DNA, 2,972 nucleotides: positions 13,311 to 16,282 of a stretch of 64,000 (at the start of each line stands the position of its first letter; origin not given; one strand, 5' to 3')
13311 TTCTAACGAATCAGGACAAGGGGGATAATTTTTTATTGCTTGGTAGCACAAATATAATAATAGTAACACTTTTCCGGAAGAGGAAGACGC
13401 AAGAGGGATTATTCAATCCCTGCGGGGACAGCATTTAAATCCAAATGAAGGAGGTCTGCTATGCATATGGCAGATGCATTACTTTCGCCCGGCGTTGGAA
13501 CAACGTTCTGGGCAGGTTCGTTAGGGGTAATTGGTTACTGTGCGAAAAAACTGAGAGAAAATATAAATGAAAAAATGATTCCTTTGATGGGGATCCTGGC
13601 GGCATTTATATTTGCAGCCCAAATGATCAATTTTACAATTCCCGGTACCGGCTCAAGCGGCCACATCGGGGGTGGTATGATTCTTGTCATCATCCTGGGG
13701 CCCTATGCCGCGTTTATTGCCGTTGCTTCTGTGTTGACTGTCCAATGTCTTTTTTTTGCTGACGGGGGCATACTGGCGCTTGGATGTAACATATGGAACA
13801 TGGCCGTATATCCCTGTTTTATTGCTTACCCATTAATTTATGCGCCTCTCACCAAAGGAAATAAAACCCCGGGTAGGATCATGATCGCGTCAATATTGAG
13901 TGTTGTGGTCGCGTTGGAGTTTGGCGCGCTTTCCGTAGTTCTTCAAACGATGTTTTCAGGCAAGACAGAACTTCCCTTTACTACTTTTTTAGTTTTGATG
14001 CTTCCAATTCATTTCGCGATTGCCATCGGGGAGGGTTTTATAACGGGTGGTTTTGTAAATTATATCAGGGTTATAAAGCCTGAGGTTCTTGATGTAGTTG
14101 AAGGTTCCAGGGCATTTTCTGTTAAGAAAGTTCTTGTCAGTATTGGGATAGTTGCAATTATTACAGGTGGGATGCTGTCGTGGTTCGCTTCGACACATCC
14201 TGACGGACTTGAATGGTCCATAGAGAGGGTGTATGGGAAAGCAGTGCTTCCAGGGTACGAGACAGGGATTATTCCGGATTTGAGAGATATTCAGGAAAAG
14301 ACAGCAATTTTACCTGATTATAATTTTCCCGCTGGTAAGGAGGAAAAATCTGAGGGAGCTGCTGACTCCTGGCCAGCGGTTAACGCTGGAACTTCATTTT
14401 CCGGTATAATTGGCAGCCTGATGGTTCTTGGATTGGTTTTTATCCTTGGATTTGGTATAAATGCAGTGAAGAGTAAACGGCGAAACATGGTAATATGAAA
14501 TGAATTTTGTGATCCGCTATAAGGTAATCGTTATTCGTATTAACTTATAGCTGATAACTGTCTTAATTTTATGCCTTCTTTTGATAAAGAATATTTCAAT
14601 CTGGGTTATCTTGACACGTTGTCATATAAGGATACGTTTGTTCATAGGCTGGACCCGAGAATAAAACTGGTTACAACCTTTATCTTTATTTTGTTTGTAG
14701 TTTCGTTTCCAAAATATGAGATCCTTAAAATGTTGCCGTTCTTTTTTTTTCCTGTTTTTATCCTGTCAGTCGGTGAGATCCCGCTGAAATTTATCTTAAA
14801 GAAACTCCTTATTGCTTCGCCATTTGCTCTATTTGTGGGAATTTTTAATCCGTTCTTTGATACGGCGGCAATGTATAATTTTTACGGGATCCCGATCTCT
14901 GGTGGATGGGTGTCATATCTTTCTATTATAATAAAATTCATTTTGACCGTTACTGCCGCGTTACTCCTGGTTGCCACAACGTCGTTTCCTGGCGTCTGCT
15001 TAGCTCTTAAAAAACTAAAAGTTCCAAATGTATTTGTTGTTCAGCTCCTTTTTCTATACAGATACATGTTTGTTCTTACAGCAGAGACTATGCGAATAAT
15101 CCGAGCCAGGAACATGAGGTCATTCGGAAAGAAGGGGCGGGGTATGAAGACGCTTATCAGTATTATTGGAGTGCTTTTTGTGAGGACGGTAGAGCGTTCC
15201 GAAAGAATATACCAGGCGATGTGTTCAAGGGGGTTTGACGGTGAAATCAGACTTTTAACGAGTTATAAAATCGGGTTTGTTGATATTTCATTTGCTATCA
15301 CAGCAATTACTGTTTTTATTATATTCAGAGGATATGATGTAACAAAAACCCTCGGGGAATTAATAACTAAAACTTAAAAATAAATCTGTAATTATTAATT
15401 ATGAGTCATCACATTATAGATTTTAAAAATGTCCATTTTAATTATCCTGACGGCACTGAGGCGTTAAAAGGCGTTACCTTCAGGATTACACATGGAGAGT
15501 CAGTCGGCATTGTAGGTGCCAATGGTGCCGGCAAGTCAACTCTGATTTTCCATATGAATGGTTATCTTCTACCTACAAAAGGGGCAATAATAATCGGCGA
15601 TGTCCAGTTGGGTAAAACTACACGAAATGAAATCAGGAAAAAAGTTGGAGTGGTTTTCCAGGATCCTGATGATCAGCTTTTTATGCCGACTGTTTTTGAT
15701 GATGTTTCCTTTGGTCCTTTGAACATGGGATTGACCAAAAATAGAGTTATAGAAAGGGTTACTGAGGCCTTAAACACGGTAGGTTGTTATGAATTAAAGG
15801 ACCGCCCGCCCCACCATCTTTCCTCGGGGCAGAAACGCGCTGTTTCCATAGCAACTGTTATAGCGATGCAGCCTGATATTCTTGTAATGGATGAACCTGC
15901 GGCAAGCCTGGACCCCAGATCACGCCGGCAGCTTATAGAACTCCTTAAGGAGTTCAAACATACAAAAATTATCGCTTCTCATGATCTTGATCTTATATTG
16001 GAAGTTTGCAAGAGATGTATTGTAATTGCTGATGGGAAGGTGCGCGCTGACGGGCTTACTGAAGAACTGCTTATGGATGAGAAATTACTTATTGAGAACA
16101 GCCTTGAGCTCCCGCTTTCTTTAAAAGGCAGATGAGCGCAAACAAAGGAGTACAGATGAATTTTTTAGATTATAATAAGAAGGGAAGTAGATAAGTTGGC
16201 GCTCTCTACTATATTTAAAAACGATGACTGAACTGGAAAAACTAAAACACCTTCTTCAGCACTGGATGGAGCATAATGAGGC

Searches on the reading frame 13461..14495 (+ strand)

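Call 11: search_protein_families(library=ncbifam, proteins=[window:13461-14495:+], max_evalue=0.001)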
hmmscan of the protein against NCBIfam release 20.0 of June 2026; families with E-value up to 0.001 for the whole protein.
window:13461-14495:+ (345 aa): 12 families
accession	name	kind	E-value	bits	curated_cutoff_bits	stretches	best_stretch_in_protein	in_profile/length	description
NF005598.0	PRK07331.1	equivalog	9.4e-38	130.4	401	1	1-290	1-289/323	cobalt transporter CbiM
NF004902.0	PRK06265.1-1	equivalog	4.2e-34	118.1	219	1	1-215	1-208/213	cobalt transporter CbiM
NF008873.0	PRK11909.1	equivalog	1.4e-31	110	225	1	1-209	1-217/230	cobalt transporter CbiM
NF006184.0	PRK08319.1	equivalog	1.9e-18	66.8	180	1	1-212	1-214/224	energy-coupling factor ABC transporter permease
NF004905.0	PRK06265.1-5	equivalog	4.4e-18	66.1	173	1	1-214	1-201/205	cobalt transporter CbiM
TIGR00123.1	cbiM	equivalog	2.3e-14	53.8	184.15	1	1-211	1-213/214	cobalt ECF transporter S component CbiM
NF004907.0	PRK06265.2-2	subfamily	3.7e-13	49.6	200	1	1-212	21-219/221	cobalt transporter CbiM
NF004903.0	PRK06265.1-3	equivalog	5.1e-12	45.7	193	1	1-212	2-200/211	cobalt transporter CbiM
NF004908.0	PRK06265.2-3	equivalog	3.3e-11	43.6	205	1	1-211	1-198/211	cobalt transporter CbiM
NF004906.0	PRK06265.2-1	equivalog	3.3e-11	43.5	205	1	1-211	1-210/212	cobalt transporter CbiM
NF004909.0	PRK06265.2-5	equivalog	2.5e-08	34.2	172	1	1-211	1-195/196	cobalt transporter CbiM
NF004930.0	PRK06287.1-1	subfamily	0.00013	21.8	142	0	223-327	4-99/110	cobalt transport protein CbiN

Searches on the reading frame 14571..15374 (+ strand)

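Call 11: search_protein_families(library=ncbifam, proteins=[window:14571-15374:+], max_evalue=0.001)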
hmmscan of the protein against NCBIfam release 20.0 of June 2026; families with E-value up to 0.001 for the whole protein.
window:14571-15374:+ (268 aa): 2 families
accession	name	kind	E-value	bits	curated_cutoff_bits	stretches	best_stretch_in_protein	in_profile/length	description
TIGR02454.1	ECF_T_CbiQ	equivalog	4.6e-44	150.6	111.8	1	27-220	1-200/200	cobalt ECF transporter T component CbiQ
NF012029.0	PRK15485.1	equivalog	7.1e-11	42.5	303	1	14-226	4-223/225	energy-coupling factor ABC transporter transmembrane protein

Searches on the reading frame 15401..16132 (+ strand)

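Call 11: search_protein_families(library=ncbifam, proteins=[window:15401-16132:+], max_evalue=0.001)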
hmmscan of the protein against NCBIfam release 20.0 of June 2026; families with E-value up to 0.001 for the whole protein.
window:15401-16132:+ (244 aa): 187 families (the best 25 are shown)
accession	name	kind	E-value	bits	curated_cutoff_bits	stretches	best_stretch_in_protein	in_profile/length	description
TIGR04521.1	ECF_ATPase_2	equivalog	4.7e-73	245.7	330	1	6-240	1-249/279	energy-coupling factor transporter ATPase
NF010171.0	PRK13652.1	equivalog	2e-69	233.8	476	1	4-239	2-241/277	cobalt transporter ATP-binding subunit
NF010157.0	PRK13636.1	equivalog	1.5e-68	231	463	1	1-238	1-244/285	cobalt transporter ATP-binding subunit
TIGR04520.1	ECF_ATPase_1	equivalog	9.3e-68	228.6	315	1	6-240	1-240/269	energy-coupling factor transporter ATPase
TIGR01166.1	cbiO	subfamily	3.3e-65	219.1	211.8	1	15-199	1-190/190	cobalt ABC transporter, ATP-binding protein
NF010156.0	PRK13635.1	equivalog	2.3e-63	214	392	1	2-242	2-246/279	energy-coupling factor ABC transporter ATP-binding protein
NF010158.0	PRK13637.1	equivalog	2.2e-61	207.5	390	1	13-237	10-246/287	energy-coupling factor transporter ATPase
NF010155.0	PRK13634.1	equivalog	2.6e-58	197.6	413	1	6-242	3-252/290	energy-coupling factor ABC transporter ATP-binding protein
NF010170.0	PRK13651.1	equivalog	3.6e-58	196.9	432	2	76-238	101-267/308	cobalt transporter ATP-binding subunit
NF010167.0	PRK13648.1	subfamily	1.1e-50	172.5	241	1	3-242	5-248/269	energy-coupling factor transporter ATPase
NF010153.0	PRK13631.1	equivalog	8.7e-48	162.9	463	1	19-238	39-278/320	cobalt transporter ATP-binding subunit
NF010166.0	PRK13646.1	equivalog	4.4e-47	160.7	458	1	6-238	3-248/286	energy-coupling factor transporter ATPase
NF010159.0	PRK13638.1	equivalog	1.7e-43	148.9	489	1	10-236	6-236/271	energy-coupling factor ABC transporter ATP-binding protein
TIGR03375.1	type_I_sec_LssB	subfamily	3.3e-43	148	693.1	1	3-225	463-690/696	type I secretion system permease/ATPase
TIGR02673.1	FtsE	equivalog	5.1e-40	137.4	264.85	1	5-213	1-214/214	cell division ATP-binding protein FtsE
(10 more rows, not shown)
